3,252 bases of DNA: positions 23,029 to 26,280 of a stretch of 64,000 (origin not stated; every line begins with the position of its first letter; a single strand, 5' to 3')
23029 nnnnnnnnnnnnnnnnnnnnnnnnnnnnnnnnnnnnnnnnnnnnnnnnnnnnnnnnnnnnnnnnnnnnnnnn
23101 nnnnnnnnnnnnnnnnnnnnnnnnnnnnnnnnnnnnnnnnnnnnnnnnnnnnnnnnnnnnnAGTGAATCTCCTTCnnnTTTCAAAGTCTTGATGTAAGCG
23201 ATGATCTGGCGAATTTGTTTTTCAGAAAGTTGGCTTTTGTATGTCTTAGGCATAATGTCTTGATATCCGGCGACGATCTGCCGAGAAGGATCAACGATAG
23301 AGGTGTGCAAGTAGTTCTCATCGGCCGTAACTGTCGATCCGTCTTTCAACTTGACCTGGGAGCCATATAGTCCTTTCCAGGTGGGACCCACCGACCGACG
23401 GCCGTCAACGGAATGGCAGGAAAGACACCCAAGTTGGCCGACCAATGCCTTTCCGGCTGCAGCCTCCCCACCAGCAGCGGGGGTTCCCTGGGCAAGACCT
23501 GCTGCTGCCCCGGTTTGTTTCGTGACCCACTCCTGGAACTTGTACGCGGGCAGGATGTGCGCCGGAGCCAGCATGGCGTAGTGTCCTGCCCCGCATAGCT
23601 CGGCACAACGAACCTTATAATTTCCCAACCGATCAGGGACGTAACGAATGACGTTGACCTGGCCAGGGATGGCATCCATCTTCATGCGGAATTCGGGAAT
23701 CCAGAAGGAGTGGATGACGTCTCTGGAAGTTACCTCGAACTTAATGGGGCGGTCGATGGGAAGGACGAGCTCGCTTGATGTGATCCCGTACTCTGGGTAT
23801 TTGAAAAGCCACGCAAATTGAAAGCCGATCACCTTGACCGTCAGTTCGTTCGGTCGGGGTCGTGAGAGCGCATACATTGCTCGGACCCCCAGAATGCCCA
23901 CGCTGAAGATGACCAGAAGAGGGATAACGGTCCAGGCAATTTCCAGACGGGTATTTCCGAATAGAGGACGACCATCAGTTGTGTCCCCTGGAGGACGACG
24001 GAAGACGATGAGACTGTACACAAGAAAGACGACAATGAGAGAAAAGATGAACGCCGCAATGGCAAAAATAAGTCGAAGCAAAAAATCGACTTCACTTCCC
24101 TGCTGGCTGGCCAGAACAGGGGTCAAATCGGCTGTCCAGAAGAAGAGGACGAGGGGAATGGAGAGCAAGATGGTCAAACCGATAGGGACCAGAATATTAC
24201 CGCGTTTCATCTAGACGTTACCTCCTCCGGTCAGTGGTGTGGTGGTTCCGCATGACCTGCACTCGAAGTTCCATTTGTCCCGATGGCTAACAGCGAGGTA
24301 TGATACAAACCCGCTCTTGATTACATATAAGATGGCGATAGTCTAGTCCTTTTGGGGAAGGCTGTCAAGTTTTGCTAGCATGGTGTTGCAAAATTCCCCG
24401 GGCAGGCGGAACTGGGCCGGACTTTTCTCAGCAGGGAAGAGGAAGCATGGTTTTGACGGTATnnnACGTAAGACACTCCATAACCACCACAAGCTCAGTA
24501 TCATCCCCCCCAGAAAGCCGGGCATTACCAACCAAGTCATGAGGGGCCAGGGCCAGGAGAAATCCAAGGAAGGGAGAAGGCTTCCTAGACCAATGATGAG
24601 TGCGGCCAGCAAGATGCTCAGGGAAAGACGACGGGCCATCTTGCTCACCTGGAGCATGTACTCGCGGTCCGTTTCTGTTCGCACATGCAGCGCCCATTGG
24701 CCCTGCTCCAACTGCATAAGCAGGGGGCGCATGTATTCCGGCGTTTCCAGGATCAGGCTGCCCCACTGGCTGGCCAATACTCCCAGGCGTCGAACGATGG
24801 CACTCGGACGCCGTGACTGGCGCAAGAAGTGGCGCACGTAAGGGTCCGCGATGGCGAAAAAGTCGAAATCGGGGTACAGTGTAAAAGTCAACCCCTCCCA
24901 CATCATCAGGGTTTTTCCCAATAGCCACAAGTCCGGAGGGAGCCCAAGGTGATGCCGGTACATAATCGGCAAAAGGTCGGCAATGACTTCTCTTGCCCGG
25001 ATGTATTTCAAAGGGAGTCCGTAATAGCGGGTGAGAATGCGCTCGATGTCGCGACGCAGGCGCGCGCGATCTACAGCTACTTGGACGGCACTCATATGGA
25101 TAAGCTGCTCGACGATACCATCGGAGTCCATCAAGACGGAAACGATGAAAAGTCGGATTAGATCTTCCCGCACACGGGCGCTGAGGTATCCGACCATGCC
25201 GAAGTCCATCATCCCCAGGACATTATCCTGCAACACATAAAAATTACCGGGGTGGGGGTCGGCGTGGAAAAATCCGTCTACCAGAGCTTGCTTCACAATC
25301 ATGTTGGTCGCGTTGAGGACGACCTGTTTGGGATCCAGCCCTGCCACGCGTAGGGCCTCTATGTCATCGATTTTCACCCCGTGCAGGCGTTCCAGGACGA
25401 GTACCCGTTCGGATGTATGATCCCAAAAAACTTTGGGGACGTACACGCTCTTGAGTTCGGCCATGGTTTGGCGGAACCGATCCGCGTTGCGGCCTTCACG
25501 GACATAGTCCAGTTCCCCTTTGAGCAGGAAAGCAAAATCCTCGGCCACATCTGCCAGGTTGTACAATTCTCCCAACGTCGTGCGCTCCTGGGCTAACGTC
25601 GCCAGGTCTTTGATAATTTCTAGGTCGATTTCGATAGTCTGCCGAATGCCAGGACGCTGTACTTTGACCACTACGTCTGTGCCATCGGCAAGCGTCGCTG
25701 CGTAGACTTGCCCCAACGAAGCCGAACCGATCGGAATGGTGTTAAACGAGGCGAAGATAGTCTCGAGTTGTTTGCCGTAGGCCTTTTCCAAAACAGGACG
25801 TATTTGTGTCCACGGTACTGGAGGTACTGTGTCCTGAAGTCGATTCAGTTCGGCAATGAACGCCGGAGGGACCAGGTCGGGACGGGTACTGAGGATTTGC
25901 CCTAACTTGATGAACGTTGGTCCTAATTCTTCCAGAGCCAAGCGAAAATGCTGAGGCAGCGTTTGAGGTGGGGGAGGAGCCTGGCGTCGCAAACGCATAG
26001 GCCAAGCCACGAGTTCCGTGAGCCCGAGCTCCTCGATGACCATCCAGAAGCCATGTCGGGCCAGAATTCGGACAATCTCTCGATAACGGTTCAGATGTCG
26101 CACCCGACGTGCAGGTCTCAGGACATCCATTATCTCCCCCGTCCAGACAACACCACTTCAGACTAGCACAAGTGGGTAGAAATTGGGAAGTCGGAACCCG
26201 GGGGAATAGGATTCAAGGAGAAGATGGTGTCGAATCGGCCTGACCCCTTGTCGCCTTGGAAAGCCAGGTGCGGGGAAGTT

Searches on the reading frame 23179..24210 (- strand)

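Call 42: search_protein_families(library=pfam, proteins=[window:23179-24210:-], max_evalue=0.0001)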
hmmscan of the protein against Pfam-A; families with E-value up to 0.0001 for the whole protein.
window:23179-24210:- (344 aa): 4 families
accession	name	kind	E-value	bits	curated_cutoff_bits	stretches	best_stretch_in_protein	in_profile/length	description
PF00116.26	COX2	-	3.7e-19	69.2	22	1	146-213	46-113/120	Cytochrome C oxidase subunit II, periplasmic domain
PF00034.26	Cytochrom_C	-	4.7e-10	41.1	21.3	1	250-344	1-90/90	Cytochrome c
PF02790.20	COX2_TM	-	8.4e-09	35.9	22.8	1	34-106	12-83/88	Cytochrome C oxidase subunit II, transmembrane domain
PF13442.11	Cytochrome_CBB3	-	6.5e-05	23.6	27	0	249-340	2-68/68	Cytochrome C oxidase, cbb3-type, subunit III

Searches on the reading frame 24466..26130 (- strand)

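Call 19: search_protein_families(library=pfam, proteins=[window:24466-26130:-], max_evalue=0.001)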
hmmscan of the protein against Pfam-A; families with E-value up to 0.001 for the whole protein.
window:24466-26130:- (555 aa): 2 families
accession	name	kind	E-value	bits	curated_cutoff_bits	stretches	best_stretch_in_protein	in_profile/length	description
PF03109.22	ABC1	-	1.8e-76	257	22.9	1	97-342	1-243/244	ABC1 atypical kinase-like domain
PF01636.29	APH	-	0.00018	21.8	23.2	0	282-315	165-199/239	Phosphotransferase enzyme family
